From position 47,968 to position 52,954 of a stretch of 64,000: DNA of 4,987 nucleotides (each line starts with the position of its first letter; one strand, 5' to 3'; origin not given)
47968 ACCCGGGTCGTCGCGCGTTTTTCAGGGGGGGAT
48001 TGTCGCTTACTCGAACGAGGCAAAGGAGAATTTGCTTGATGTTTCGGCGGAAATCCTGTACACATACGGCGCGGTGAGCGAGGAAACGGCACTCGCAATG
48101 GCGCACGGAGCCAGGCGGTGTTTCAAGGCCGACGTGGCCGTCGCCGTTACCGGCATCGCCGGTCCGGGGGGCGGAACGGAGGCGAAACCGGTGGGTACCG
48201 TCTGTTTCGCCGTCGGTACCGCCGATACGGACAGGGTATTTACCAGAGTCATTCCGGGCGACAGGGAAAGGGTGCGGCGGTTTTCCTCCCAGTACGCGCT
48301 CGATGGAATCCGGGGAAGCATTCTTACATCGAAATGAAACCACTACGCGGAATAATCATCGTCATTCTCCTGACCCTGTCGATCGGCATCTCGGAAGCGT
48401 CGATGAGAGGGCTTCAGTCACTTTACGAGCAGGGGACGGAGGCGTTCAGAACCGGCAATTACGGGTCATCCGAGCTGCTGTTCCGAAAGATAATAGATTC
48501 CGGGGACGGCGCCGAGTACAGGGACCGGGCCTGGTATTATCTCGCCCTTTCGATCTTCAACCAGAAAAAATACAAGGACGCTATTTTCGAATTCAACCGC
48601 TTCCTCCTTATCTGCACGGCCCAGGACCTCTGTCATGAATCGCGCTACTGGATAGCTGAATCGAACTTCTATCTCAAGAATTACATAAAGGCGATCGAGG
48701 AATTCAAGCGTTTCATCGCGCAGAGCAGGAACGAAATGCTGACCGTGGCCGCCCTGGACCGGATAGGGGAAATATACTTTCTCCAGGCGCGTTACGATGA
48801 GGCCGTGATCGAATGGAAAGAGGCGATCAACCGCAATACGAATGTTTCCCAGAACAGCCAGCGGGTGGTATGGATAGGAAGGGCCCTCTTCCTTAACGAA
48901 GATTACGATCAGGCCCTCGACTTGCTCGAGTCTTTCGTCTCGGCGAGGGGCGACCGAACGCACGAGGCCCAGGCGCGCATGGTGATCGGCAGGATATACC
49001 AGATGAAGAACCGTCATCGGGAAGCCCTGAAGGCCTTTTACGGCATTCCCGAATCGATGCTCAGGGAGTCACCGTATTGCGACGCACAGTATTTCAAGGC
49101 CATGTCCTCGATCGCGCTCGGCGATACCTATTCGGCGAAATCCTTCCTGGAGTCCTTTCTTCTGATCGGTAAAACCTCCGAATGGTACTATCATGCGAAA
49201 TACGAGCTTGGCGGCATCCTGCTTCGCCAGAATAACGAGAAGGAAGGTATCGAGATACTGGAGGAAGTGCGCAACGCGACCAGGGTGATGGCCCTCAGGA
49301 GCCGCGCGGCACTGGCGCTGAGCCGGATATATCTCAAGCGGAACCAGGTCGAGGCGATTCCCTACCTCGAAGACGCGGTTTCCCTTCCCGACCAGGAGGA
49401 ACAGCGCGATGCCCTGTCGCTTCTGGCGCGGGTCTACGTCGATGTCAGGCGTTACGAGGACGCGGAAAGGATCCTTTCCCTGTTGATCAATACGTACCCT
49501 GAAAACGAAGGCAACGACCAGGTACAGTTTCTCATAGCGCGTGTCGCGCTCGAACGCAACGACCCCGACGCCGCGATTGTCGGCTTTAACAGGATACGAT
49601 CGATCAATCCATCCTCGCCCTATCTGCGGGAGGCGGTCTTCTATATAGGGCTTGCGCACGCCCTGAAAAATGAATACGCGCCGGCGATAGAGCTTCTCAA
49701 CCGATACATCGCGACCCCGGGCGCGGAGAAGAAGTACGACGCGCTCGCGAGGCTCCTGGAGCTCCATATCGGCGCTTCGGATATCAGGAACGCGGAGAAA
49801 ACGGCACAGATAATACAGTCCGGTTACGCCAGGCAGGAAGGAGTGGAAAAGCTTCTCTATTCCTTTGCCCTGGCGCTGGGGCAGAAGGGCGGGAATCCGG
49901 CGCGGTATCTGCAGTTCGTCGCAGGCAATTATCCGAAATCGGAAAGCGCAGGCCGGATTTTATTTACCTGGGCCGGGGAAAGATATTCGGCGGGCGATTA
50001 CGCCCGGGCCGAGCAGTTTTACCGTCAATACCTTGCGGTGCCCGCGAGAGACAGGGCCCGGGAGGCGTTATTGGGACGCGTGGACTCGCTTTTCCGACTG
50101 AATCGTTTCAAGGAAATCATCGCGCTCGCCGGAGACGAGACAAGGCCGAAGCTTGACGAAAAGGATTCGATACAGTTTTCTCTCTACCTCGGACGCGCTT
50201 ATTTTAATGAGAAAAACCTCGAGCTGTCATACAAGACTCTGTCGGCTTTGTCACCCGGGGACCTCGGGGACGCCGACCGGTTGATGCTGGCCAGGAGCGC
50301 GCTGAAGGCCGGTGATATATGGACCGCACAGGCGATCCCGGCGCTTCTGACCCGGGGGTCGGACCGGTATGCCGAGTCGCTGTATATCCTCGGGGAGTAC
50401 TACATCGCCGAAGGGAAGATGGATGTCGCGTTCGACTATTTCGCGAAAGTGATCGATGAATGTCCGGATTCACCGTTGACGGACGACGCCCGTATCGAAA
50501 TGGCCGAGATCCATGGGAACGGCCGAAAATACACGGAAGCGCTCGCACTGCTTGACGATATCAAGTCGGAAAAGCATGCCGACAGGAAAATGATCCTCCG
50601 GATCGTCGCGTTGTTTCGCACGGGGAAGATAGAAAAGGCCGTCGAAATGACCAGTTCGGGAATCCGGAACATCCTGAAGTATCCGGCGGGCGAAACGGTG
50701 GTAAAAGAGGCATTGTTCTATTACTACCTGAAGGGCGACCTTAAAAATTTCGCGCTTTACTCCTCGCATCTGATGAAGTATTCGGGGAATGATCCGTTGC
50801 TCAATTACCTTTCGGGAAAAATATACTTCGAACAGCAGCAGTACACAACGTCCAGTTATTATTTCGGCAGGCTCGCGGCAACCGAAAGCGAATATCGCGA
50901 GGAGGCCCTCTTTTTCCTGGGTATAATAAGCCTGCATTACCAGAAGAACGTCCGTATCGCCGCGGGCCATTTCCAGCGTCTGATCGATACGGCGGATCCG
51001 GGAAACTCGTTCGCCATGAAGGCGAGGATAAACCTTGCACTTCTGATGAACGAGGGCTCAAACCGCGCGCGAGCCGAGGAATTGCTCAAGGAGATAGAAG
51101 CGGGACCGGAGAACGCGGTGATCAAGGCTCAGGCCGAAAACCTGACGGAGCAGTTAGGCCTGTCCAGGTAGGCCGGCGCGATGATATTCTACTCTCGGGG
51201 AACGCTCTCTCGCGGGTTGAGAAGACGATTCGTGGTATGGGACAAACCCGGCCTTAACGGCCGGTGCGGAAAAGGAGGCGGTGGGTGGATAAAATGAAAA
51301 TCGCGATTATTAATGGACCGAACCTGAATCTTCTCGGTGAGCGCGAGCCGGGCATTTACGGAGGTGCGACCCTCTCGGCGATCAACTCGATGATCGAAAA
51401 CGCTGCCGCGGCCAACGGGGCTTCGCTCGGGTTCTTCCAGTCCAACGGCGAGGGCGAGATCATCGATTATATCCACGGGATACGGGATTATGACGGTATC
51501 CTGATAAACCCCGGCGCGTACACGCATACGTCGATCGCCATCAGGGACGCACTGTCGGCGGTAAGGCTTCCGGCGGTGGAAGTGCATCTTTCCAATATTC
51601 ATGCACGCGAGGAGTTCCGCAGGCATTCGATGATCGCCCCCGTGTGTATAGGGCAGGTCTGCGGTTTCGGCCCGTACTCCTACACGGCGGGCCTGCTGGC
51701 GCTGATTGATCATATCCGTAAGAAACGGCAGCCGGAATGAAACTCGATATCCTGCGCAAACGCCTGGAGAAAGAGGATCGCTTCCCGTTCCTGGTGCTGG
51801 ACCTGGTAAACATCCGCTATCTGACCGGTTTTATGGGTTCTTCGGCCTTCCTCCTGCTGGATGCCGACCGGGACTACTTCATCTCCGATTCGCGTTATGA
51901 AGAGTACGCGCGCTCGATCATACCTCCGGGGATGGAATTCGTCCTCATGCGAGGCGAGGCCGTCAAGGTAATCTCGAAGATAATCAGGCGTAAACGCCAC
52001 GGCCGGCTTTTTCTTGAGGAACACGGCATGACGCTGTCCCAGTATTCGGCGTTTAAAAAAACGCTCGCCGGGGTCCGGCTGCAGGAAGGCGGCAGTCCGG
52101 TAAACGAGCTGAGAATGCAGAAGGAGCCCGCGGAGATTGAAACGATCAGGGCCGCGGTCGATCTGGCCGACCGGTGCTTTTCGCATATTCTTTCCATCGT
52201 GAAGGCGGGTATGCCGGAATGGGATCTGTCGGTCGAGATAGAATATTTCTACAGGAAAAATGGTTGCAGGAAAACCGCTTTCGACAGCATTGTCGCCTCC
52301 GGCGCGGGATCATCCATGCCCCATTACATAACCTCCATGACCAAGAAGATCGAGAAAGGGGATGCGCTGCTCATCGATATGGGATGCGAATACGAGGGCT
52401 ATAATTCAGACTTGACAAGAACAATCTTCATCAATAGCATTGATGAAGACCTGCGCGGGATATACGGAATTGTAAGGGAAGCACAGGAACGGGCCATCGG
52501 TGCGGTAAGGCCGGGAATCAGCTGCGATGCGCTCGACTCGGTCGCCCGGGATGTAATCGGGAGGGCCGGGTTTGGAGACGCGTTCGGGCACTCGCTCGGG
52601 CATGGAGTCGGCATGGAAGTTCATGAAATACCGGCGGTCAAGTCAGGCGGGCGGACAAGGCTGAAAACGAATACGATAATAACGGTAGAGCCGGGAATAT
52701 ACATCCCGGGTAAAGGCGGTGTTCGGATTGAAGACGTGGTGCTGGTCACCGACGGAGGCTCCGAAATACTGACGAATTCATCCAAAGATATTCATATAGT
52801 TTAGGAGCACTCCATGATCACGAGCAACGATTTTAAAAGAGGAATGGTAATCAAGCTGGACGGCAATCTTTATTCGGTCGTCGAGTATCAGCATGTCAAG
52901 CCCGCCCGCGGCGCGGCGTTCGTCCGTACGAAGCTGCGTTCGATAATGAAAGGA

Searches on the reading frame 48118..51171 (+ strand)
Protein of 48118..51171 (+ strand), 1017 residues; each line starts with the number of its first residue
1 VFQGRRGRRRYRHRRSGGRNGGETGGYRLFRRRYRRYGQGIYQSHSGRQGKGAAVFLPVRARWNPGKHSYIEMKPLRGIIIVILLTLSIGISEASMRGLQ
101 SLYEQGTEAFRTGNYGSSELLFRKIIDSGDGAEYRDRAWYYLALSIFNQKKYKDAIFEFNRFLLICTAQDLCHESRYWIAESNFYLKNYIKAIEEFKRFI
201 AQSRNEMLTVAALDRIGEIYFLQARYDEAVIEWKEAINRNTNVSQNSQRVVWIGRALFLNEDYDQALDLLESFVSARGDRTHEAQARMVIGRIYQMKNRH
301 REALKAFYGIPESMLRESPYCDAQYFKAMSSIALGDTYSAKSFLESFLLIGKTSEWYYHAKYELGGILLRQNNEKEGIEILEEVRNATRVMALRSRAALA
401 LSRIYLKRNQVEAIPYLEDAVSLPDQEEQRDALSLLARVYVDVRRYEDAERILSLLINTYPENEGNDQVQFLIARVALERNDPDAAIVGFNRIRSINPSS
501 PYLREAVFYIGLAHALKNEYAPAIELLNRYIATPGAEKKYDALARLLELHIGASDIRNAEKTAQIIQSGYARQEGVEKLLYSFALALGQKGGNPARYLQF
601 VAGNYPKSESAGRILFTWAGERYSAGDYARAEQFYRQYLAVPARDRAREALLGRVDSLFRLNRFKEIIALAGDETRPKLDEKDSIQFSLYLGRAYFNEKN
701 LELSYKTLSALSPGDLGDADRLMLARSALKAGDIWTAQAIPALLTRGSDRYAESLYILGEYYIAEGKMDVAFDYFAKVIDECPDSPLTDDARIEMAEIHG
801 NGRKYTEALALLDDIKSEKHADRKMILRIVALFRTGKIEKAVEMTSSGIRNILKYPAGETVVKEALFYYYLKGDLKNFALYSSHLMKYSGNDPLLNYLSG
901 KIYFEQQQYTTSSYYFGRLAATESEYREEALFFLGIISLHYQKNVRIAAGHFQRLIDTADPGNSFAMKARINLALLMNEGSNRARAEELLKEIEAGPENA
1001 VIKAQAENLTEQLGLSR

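Call 31: search_protein_families(library=pfam, proteins=[window:48118-51171:+], max_evalue=0.0001)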
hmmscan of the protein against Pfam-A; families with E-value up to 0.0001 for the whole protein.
window:48118-51171:+ (1017 aa): 17 families
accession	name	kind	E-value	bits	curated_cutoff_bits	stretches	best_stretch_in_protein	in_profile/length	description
PF13432.12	TPR_16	-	2.1e-27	95.6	32.7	1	722-786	1-65/65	Tetratricopeptide repeat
PF13174.12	TPR_6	-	1.1e-26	92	26.3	0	753-785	1-33/33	Tetratricopeptide repeat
PF07719.23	TPR_2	-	3.6e-25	86.4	27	0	137-165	2-30/34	Tetratricopeptide repeat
PF13424.12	TPR_12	-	2.3e-22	79.4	30.1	1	253-307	9-68/77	Tetratricopeptide repeat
PF14559.12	TPR_19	-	4.8e-22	78.5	25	0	412-462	9-57/68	Tetratricopeptide repeat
PF12895.13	ANAPC3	-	1.6e-20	73.6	27.2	0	115-197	5-80/82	Anaphase-promoting complex, cyclosome, subunit 3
PF13428.12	TPR_14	-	1.2e-17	63.1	23.5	0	753-788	2-37/44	Tetratricopeptide repeat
PF09976.15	TPR_21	-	1e-12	48.7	25.5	0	759-841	83-165/193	Tetratricopeptide repeat-like domain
PF25058.1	ARM_TT21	-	9.8e-11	42.3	27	0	428-506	55-130/155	Tetratricopeptide repeat protein 21 ARM repeat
PF00515.34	TPR_1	-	1.1e-10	41.3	27.8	0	137-157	2-22/34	Tetratricopeptide repeat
PF13181.12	TPR_8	-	5.4e-10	39.1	25.7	0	752-784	1-33/34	Tetratricopeptide repeat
PF13525.12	YfiO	-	2.3e-08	34.5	25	0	444-515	19-90/203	Outer membrane lipoprotein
PF23300.3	HEAT_Nup120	-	1.4e-07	31.9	29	0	752-856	26-119/170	Nucleoporin Nup120, HEAT repeats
PF13176.12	TPR_7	-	1.7e-07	31.2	27.9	0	432-453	1-22/36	Tetratricopeptide repeat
PF12688.13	TPR_5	-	1e-06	29.4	24.2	0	613-681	2-71/119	Tetratrico peptide repeat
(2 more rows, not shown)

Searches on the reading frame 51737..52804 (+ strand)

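Call 31: search_protein_families(library=pfam, proteins=[window:51737-52804:+], max_evalue=0.0001)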
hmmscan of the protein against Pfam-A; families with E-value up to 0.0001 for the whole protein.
window:51737-52804:+ (355 aa): 2 families
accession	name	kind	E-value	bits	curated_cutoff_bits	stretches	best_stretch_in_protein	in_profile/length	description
PF00557.29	Peptidase_M24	-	4.8e-67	226.2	23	1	135-339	1-208/208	Metallopeptidase family M24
PF01321.24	Creatinase_N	-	1.9e-15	57.9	22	1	4-127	3-127/128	Creatinase/Prolidase N-terminal domain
